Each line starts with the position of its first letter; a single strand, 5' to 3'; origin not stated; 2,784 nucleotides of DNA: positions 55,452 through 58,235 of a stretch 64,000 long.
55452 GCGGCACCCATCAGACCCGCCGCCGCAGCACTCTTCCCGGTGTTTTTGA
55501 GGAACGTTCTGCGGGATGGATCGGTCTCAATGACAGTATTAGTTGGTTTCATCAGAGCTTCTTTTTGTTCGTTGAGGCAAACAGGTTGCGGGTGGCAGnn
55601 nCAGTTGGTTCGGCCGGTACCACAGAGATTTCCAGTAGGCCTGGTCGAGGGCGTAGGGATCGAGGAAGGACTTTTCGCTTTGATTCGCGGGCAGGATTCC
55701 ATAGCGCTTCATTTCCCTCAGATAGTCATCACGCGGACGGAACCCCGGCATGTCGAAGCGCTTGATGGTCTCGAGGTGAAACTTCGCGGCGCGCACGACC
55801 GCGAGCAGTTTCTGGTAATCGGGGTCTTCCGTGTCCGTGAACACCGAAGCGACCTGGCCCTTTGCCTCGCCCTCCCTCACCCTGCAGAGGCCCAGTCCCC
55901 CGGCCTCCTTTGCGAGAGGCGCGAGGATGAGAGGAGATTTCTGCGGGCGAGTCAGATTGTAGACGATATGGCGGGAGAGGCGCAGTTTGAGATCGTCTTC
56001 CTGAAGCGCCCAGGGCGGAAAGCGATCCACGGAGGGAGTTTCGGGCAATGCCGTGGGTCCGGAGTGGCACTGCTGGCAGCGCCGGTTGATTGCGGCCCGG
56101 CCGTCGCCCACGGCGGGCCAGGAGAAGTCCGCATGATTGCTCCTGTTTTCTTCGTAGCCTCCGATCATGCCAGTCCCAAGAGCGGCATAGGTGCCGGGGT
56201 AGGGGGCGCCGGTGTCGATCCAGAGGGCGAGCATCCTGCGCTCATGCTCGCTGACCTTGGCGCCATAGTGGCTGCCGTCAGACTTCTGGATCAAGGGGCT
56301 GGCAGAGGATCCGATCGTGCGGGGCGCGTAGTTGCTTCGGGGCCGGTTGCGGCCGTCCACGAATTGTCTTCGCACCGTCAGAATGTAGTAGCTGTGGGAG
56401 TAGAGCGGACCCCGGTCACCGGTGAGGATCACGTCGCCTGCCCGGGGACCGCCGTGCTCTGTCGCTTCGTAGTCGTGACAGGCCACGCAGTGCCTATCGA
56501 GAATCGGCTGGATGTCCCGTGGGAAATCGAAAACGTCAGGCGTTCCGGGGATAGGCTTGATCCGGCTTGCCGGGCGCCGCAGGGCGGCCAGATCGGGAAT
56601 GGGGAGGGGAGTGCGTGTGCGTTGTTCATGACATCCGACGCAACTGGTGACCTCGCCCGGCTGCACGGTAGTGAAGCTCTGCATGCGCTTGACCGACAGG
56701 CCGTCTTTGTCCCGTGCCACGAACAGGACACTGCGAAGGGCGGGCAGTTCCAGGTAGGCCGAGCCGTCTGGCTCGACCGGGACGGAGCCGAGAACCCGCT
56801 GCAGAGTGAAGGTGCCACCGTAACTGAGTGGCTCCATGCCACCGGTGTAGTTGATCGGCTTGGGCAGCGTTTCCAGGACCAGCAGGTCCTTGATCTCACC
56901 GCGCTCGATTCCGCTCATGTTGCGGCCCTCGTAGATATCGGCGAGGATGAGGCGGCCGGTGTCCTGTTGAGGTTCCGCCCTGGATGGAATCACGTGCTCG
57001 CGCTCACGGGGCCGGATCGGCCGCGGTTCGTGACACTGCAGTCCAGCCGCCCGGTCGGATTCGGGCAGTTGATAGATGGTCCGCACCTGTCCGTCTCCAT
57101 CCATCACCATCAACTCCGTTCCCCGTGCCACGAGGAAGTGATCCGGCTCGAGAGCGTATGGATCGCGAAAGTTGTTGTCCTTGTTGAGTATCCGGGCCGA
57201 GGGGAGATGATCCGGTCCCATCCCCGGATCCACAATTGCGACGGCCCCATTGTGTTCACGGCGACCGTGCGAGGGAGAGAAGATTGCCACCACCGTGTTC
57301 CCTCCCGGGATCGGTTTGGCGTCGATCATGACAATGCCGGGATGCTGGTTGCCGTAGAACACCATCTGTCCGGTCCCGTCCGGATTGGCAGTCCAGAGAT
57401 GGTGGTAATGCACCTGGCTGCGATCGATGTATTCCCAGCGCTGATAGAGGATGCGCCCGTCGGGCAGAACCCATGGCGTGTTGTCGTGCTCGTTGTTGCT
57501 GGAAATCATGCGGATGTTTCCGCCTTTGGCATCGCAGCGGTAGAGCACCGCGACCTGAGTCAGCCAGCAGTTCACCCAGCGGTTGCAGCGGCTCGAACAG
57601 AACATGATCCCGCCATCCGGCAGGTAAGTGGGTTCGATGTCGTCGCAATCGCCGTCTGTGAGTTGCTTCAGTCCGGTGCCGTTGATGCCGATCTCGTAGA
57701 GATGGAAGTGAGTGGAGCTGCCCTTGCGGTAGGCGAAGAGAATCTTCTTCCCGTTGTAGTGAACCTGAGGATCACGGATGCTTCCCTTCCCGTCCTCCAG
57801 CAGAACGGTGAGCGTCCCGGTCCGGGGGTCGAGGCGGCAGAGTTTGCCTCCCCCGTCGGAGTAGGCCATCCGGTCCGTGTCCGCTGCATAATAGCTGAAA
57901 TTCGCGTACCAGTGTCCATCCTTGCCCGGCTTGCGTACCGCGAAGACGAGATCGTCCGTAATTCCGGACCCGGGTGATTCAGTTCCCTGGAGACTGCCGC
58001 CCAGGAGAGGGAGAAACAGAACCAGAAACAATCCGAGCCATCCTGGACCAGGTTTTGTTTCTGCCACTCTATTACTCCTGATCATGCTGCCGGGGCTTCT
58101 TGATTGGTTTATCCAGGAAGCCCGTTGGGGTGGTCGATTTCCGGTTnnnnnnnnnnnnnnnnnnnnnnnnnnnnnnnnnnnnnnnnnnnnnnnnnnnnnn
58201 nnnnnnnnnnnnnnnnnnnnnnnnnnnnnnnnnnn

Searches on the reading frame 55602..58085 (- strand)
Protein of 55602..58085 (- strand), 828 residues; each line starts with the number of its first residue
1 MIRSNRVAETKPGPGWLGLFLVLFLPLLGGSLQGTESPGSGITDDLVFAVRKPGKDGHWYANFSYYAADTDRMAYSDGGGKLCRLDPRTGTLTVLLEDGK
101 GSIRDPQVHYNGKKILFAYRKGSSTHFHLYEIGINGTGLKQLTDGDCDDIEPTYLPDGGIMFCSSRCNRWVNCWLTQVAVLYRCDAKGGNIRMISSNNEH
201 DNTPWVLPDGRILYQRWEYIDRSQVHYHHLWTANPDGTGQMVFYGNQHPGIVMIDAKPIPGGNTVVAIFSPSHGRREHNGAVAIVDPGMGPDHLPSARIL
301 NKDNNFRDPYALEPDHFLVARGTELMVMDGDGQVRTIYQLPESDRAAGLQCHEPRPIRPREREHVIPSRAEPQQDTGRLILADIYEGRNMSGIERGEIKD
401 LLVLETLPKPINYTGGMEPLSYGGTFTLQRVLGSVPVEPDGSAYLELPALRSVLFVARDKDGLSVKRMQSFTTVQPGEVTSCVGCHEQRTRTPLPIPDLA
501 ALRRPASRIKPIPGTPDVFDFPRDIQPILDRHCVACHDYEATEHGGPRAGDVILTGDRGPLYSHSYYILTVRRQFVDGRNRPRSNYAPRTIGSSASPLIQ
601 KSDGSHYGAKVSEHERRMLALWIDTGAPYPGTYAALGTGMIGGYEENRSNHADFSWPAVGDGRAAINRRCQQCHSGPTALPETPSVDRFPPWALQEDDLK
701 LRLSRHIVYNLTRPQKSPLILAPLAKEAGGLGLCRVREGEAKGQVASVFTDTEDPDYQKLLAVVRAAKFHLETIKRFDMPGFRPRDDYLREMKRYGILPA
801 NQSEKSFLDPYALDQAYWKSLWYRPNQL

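Call 56: search_protein_families(library=pfam, proteins=[window:55602-58085:-], max_evalue=0.0001)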
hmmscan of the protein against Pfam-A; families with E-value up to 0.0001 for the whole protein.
window:55602-58085:- (828 aa): 2 families
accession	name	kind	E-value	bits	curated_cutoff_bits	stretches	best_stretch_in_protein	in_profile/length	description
PF18582.6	HZS_alpha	-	6.5e-19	68.7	26.6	1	396-487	1-98/98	Hydrazine synthase alpha subunit middle domain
PF13442.11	Cytochrome_CBB3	-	7.2e-05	23.5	27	0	659-678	3-22/68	Cytochrome C oxidase, cbb3-type, subunit III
